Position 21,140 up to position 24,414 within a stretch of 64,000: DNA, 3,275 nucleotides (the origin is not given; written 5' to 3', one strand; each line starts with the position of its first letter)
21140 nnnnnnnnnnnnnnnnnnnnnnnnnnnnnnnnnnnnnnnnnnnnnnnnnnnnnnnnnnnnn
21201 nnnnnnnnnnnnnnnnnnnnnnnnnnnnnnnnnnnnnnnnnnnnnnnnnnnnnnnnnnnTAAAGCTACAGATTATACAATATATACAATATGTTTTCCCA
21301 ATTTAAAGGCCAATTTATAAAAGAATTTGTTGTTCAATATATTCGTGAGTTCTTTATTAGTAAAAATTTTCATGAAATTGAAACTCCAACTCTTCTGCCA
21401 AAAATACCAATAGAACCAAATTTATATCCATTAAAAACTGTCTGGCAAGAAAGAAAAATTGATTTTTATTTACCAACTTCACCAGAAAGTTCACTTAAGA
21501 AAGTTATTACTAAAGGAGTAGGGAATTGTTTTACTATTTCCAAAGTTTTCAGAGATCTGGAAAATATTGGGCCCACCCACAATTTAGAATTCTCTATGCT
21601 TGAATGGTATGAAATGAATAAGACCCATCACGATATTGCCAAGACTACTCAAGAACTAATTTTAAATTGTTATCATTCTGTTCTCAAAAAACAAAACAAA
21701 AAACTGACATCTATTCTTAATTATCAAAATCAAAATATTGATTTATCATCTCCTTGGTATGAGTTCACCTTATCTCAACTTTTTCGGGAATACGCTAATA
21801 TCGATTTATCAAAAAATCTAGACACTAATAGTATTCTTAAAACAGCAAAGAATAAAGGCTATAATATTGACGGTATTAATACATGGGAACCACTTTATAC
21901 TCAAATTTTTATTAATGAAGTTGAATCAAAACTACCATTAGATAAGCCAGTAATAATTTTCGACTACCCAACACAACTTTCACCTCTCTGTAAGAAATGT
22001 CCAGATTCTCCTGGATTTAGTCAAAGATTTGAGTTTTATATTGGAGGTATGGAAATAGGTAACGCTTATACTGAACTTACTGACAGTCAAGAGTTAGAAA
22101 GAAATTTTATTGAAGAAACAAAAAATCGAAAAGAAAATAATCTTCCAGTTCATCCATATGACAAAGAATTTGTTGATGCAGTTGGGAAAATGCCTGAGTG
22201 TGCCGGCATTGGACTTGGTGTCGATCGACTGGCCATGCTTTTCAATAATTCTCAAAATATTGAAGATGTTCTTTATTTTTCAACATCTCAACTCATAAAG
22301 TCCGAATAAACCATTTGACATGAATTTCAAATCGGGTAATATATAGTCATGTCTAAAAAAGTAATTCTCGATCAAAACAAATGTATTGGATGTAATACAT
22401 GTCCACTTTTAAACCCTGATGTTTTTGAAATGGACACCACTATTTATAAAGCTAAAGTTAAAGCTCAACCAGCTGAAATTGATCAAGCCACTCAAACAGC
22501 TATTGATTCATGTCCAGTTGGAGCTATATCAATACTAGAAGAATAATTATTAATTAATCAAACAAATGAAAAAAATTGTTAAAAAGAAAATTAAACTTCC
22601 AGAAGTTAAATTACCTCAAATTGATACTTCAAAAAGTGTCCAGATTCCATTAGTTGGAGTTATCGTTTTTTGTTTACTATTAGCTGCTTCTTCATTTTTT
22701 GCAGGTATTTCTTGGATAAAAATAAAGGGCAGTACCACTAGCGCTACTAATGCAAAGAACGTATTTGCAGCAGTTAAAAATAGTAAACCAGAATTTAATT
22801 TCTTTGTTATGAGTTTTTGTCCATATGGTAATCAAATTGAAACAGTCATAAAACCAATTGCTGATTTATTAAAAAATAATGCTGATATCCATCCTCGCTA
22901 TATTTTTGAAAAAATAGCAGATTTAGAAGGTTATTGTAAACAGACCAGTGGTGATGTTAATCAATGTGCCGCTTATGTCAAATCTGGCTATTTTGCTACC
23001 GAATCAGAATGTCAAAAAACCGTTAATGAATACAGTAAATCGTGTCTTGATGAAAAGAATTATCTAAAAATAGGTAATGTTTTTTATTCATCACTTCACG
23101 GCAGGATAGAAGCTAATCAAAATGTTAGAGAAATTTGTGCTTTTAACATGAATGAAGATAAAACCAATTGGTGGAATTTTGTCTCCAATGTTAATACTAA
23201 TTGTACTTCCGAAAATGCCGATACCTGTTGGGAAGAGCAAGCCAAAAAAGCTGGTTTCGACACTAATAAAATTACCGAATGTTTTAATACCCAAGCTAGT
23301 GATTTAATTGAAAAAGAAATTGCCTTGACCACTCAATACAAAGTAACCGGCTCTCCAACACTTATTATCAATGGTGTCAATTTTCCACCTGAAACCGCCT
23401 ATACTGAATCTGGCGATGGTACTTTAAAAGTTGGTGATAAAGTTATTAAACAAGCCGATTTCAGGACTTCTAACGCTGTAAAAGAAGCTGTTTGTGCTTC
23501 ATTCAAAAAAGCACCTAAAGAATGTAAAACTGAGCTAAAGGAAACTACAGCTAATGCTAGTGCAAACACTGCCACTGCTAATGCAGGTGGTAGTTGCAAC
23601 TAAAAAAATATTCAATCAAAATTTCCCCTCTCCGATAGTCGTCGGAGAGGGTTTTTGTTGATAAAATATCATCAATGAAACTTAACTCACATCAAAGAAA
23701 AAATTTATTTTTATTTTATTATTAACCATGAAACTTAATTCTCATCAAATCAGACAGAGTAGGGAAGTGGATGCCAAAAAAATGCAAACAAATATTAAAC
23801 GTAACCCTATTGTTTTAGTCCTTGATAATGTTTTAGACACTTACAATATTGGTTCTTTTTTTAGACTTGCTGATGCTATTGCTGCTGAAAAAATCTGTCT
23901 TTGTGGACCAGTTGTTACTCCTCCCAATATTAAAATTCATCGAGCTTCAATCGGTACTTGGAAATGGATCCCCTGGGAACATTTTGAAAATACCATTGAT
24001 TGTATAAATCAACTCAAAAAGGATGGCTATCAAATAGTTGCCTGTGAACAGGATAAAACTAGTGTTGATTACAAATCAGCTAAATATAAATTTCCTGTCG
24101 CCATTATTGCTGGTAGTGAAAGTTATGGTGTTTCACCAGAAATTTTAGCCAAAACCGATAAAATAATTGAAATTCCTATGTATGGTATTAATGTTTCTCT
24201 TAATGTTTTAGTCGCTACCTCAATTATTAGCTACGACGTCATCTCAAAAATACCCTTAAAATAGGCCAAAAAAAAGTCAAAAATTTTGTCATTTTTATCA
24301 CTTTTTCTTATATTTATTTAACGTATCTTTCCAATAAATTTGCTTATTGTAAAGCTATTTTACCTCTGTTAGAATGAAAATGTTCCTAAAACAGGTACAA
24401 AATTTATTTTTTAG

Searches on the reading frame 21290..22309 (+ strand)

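Call 20: search_protein_families(library=pfam, proteins=[window:21290-22309:+], max_evalue=0.001)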
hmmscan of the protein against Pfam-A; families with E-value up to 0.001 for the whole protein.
window:21290-22309:+ (339 aa): 2 families
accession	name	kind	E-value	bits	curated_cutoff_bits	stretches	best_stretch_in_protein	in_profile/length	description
PF00152.25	tRNA-synt_2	-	2.3e-48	165.3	25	1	11-332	25-306/308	tRNA synthetases class II (D, K and N)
PF01409.25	tRNA-synt_2d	-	0.00011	22.2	19.8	0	299-328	205-236/246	tRNA synthetases class II core domain (F)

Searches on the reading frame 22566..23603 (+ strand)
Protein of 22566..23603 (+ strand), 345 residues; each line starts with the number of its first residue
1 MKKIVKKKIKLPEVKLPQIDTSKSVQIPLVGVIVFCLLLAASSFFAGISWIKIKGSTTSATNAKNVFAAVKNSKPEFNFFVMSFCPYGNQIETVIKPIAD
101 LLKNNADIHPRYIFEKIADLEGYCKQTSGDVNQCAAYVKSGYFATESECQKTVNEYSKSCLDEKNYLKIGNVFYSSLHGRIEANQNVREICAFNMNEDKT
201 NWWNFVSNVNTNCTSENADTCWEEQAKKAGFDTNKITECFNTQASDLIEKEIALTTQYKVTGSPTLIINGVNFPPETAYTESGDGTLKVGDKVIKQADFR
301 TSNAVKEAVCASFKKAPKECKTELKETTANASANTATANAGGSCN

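Call 20: search_protein_families(library=pfam, proteins=[window:22566-23603:+], max_evalue=0.001)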
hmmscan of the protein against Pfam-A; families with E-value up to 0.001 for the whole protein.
window:22566-23603:+ (345 aa): 3 families
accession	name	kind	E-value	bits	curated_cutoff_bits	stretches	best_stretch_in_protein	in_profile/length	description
PF25011.1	VSR_TRX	-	2e-08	34.6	27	1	144-272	56-193/208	Vacuolar sorting receptor thioredoxin-like domain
PF13098.12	Thioredoxin_2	-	6.5e-05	23.7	27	0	70-113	2-48/104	Thioredoxin-like domain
PF01323.26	DSBA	-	0.00032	21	25.6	1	223-272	126-176/191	DSBA-like thioredoxin domain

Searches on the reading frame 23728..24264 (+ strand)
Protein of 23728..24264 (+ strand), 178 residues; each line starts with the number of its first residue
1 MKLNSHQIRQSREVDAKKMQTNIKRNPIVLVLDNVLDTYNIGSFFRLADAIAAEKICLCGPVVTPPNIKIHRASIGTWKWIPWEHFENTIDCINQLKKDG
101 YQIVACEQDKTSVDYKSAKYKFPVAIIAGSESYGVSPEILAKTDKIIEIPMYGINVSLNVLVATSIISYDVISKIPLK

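Call 28: search_protein_families(library=pfam, proteins=[window:23728-24264:+], max_evalue=0.001)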
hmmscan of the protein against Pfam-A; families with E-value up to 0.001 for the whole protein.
window:23728-24264:+ (178 aa): 1 family
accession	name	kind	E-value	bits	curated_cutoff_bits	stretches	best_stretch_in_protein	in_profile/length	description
PF00588.24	SpoU_methylase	-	5.7e-35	120.9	29.7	1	28-169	2-142/142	SpoU rRNA Methylase family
